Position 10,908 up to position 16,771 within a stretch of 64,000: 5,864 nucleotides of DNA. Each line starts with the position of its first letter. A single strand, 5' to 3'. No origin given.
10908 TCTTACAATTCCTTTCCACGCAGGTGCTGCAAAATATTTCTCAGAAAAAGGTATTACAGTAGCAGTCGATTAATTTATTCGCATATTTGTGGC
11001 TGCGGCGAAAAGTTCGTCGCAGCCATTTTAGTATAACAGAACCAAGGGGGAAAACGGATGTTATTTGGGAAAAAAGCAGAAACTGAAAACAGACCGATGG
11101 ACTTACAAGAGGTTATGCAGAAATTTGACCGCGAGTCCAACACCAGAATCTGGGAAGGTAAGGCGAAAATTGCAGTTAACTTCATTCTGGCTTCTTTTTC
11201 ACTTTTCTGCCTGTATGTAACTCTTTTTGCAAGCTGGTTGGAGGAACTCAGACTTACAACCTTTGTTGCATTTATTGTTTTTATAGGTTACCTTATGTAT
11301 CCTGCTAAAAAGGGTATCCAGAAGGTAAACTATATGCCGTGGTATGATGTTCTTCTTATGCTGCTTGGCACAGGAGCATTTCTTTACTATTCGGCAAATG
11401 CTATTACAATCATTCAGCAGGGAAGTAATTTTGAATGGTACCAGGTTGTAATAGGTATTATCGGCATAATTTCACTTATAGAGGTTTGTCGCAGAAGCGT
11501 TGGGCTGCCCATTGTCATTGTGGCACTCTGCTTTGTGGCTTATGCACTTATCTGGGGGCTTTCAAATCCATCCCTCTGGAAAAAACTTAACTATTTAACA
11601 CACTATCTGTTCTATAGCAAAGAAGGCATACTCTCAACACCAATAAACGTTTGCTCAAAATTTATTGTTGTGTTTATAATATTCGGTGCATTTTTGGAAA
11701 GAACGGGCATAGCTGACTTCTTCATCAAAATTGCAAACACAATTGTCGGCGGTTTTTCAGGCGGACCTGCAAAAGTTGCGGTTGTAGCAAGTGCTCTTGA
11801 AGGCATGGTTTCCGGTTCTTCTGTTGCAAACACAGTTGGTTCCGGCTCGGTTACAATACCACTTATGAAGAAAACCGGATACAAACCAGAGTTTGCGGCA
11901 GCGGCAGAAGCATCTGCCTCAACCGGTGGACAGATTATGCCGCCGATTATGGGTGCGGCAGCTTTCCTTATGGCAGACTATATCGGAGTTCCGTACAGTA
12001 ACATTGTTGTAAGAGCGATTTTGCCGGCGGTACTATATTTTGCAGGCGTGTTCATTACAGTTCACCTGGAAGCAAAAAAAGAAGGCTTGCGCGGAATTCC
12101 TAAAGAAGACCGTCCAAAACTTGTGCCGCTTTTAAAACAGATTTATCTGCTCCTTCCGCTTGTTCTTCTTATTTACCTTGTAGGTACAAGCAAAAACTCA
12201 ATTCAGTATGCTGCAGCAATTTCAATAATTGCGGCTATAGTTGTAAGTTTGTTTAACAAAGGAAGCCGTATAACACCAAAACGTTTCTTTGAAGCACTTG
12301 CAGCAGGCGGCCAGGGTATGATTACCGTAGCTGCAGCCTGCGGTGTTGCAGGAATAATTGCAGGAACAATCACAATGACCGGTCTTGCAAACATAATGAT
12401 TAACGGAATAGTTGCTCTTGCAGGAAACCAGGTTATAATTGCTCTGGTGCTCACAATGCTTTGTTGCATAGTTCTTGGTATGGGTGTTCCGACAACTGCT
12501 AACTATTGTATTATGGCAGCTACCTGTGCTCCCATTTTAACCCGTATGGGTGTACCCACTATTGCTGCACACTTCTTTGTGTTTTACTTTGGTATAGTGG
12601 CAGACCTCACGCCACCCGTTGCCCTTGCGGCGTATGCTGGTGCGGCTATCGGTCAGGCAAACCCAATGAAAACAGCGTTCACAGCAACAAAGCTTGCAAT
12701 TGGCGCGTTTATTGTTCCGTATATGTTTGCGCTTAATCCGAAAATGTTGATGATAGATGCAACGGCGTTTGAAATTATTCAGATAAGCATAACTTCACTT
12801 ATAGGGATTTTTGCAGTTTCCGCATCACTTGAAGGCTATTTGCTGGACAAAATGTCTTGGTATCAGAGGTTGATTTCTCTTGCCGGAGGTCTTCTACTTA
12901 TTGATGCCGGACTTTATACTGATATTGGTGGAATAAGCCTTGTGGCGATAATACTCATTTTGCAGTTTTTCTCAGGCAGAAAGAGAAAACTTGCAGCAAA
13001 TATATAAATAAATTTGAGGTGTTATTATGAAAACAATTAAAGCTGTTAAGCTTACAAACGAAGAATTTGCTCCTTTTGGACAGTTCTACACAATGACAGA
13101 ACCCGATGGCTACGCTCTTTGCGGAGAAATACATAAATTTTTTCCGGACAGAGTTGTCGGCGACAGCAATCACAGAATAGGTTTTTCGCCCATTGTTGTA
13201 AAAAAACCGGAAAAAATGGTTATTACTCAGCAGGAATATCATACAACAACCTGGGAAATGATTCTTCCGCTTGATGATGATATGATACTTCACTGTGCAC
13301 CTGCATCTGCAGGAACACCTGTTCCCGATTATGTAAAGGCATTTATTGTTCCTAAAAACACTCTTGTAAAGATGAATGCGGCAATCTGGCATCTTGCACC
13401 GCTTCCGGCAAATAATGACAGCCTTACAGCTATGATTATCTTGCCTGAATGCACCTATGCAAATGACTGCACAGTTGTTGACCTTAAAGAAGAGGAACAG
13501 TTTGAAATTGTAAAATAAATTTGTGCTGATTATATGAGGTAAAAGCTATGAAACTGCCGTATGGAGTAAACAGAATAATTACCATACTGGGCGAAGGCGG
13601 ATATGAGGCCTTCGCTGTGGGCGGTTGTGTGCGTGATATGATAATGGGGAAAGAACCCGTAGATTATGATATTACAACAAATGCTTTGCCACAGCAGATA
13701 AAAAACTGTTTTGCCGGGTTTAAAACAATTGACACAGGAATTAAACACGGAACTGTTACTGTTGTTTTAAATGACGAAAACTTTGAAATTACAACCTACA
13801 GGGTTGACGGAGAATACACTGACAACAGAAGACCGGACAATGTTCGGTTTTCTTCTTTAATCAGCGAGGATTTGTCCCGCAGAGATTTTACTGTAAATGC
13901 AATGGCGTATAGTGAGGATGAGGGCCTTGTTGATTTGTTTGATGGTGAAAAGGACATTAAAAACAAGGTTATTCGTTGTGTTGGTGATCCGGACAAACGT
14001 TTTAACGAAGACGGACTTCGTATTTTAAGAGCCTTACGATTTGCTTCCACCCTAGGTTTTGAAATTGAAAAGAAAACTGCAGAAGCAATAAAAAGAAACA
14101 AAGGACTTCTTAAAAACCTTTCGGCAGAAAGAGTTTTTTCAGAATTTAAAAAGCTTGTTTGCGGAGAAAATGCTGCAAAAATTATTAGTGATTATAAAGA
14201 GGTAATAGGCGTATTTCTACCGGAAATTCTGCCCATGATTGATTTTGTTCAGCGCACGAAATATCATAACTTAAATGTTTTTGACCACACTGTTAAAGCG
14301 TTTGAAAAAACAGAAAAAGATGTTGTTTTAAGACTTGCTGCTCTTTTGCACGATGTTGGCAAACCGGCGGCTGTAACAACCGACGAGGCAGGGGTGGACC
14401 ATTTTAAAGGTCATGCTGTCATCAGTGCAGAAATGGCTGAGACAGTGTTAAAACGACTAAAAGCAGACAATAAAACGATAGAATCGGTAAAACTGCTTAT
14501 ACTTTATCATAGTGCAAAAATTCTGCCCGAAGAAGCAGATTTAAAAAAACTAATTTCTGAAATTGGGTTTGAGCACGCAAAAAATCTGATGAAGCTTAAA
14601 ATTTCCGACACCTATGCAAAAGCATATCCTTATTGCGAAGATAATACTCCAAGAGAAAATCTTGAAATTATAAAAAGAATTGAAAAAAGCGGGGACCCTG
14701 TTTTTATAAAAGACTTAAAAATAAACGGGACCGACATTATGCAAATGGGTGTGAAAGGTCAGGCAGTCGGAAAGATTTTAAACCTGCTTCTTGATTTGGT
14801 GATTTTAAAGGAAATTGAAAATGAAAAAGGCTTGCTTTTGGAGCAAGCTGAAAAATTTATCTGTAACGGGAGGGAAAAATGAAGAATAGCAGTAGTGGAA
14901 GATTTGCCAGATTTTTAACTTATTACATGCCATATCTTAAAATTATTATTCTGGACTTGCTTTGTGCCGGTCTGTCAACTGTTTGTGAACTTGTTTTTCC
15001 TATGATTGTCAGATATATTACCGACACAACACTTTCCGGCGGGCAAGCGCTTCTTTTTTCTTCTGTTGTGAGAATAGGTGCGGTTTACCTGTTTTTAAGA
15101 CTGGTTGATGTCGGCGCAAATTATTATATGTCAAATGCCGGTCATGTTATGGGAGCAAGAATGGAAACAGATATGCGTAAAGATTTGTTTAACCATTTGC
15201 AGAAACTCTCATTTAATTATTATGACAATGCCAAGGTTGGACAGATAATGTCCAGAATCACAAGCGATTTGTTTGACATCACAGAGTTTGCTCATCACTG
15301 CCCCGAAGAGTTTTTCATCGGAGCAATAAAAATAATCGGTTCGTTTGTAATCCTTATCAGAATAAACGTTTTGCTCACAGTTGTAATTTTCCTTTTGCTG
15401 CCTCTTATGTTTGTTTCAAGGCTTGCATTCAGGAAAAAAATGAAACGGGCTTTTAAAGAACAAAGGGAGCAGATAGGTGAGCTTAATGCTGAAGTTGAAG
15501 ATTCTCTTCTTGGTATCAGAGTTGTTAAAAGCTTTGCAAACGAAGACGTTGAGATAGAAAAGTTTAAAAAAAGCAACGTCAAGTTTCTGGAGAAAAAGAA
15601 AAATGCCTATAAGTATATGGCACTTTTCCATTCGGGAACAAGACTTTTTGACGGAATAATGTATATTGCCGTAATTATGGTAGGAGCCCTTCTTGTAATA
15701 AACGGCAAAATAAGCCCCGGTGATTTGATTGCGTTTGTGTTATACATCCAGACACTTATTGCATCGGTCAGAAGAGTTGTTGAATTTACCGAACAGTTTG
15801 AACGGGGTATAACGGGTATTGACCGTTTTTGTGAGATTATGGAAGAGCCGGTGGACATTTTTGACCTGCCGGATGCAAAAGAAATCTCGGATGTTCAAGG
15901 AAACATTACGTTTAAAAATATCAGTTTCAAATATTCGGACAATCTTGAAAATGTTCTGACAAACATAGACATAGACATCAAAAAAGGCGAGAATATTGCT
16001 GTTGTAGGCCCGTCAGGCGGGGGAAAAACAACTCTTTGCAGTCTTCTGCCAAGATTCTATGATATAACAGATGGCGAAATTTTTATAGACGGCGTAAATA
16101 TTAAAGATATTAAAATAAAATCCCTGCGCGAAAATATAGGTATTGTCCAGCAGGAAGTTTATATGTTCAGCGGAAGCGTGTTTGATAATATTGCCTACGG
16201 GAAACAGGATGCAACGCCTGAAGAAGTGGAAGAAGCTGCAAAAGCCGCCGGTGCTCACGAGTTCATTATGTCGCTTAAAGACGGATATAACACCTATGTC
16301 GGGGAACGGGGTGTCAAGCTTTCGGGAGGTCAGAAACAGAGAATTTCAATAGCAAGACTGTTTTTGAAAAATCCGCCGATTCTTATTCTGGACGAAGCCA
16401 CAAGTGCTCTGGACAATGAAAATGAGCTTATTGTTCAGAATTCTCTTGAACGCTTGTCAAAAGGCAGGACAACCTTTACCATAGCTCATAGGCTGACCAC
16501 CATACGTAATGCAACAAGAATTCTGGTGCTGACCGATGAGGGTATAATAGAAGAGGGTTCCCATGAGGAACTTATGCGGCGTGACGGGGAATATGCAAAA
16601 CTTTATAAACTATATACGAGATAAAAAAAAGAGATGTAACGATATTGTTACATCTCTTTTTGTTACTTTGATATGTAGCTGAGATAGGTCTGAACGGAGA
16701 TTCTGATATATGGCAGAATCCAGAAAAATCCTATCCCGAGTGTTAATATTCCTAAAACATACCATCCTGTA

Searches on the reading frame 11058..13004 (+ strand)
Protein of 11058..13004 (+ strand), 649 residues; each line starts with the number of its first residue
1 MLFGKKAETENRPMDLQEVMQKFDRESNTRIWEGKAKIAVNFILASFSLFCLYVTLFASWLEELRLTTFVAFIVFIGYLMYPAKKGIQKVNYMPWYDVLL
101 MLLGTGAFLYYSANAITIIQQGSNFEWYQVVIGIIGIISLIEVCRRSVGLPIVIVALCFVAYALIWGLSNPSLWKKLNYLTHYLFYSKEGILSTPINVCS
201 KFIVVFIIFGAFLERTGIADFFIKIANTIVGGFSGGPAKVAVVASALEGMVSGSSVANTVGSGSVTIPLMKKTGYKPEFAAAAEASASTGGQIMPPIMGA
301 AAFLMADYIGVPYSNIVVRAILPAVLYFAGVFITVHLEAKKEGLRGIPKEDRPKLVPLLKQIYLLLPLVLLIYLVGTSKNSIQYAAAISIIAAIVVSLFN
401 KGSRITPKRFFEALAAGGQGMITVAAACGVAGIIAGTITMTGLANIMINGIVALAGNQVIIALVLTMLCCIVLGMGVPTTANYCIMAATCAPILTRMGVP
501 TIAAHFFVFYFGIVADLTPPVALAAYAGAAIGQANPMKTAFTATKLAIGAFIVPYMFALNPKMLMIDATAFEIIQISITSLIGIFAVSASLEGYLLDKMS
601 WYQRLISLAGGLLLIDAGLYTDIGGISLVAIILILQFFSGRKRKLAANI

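Call 73: search_protein_families(library=pfam, proteins=[window:11058-13004:+], max_evalue=0.001)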
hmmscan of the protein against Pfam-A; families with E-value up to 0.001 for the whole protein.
window:11058-13004:+ (649 aa): 1 family
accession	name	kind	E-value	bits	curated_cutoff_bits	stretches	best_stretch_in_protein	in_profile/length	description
PF06808.19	DctM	-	9e-89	298.6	23.8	1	136-568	2-409/413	Tripartite ATP-independent periplasmic transporter, DctM component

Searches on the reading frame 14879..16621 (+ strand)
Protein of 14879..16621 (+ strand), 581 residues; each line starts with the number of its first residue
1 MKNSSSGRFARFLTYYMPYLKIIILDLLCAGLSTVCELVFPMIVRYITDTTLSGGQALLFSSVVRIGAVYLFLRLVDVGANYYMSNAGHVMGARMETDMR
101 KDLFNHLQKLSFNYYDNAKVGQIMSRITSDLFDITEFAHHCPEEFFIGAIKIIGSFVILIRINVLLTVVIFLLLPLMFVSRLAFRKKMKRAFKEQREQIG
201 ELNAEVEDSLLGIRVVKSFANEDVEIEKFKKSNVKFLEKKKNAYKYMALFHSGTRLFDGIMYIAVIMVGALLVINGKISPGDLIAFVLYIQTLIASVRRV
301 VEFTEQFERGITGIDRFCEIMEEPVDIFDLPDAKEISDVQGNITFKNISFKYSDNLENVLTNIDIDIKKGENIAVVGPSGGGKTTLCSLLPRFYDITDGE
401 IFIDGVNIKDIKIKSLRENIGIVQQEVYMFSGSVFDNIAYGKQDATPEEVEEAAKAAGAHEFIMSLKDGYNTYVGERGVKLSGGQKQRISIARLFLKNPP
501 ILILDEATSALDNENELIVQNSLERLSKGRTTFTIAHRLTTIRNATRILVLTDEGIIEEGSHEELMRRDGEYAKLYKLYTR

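Call 73: search_protein_families(library=pfam, proteins=[window:14879-16621:+], max_evalue=0.001)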
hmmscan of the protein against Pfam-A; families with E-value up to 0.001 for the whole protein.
window:14879-16621:+ (581 aa): 3 families
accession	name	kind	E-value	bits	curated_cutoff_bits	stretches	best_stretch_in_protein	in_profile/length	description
PF00664.28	ABC_membrane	-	1.7e-50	172.6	28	1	24-297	2-274/274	ABC transporter transmembrane region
PF00005.33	ABC_tran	-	1.1e-31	110.7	25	1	360-509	1-137/137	ABC transporter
PF02463.25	SMC_N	-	1.2e-09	38.4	40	1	398-552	108-212/220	RecF/RecN/SMC N terminal domain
